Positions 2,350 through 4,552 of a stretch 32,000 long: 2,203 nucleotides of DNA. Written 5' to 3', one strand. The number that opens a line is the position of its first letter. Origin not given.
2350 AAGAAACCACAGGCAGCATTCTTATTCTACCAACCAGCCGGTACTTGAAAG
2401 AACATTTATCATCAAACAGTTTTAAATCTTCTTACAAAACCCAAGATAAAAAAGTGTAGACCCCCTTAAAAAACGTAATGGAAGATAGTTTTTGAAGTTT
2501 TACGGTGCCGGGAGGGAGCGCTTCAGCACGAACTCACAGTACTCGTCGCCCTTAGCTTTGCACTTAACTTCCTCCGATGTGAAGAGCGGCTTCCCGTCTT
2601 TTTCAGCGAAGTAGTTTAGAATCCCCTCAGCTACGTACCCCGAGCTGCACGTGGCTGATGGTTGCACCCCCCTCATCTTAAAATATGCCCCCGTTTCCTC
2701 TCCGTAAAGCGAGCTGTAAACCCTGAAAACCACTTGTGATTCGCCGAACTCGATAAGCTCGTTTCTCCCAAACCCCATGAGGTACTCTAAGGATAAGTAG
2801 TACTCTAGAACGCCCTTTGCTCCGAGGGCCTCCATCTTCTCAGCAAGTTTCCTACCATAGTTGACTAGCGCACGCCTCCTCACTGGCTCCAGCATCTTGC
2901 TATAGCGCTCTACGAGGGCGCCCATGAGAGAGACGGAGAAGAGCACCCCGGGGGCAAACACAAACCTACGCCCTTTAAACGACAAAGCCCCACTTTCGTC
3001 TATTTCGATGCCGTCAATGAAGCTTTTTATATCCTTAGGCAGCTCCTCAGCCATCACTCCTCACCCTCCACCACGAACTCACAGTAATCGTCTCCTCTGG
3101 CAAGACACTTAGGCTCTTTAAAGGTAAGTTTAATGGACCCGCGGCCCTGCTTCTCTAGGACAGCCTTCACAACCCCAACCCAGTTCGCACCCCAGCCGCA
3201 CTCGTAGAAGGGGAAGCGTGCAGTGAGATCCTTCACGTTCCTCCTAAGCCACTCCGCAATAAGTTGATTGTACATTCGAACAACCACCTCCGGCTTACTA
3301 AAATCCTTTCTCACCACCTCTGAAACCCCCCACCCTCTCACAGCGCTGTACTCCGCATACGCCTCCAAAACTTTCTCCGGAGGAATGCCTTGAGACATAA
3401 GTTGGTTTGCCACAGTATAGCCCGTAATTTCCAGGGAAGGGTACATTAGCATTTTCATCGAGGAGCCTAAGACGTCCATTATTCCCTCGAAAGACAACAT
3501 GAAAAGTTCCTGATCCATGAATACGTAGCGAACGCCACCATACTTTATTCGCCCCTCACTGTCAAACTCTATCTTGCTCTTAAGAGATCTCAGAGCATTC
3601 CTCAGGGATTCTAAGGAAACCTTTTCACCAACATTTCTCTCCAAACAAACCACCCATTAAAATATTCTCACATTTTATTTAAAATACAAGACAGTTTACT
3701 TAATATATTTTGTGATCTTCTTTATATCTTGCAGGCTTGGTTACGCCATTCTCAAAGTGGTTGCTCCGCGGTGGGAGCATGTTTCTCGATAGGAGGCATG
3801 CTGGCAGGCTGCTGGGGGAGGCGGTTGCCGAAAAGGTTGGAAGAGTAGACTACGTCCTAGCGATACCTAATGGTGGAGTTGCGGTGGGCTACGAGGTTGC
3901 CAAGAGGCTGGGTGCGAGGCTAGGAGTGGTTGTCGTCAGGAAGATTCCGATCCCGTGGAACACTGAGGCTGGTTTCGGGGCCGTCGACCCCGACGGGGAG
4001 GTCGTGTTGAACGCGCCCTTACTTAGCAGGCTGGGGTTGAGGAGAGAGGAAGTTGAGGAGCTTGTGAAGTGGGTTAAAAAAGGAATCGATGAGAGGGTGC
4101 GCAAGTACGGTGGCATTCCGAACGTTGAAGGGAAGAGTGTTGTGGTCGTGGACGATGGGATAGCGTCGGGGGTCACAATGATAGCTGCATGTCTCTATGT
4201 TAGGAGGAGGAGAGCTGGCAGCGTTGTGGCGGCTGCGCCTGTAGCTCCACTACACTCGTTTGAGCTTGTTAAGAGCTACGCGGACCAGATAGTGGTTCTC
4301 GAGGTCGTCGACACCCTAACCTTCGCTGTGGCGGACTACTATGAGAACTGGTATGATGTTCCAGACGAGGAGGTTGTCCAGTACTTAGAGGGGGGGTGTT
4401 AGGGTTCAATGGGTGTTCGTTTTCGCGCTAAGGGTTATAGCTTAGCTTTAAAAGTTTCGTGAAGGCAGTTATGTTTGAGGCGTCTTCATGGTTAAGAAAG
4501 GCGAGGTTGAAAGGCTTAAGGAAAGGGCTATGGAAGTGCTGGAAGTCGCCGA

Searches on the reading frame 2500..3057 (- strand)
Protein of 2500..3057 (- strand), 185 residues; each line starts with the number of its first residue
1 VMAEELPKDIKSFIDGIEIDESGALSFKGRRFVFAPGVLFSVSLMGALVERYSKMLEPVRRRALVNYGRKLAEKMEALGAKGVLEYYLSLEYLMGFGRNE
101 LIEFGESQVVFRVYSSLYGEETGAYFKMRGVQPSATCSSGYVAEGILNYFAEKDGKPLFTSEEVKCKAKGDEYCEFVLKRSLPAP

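Call 23: search_protein_families(library=pfam, proteins=[window:2500-3057:-], max_evalue=0.001)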
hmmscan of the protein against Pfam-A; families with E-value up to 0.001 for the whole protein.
window:2500-3057:- (185 aa): 1 family
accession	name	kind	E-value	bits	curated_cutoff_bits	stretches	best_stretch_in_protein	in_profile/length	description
PF02830.23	V4R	-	4.8e-08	33.4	31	1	133-179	15-61/62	V4R domain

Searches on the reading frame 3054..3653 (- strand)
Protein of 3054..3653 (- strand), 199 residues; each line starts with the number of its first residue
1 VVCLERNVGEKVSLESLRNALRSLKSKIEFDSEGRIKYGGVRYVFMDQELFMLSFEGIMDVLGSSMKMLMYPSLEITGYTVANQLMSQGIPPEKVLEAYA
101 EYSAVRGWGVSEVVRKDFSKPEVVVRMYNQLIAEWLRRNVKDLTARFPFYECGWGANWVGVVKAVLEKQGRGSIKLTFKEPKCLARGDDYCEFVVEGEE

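Call 23: search_protein_families(library=pfam, proteins=[window:3054-3653:-], max_evalue=0.001)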
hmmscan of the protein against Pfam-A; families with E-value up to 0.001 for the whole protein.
window:3054-3653:- (199 aa): 1 family
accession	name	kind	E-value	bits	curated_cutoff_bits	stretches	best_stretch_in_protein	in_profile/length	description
PF02830.23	V4R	-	0.00016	22.1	31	1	175-196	40-61/62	V4R domain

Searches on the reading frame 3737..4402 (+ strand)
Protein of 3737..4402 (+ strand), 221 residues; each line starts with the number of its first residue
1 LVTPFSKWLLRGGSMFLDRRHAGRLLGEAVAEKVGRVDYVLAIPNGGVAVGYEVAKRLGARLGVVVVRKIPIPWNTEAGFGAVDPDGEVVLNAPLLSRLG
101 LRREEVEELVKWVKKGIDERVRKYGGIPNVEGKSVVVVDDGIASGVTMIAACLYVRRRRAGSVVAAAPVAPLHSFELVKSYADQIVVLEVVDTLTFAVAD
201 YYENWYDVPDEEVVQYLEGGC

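Call 23: search_protein_families(library=pfam, proteins=[window:3737-4402:+], max_evalue=0.001)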
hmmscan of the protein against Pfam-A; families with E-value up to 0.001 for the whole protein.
window:3737-4402:+ (221 aa): 1 family
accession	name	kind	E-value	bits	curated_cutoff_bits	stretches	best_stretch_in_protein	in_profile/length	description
PF00156.33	Pribosyltran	-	1.2e-13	51.1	26.3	1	21-186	14-141/158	Phosphoribosyl transferase domain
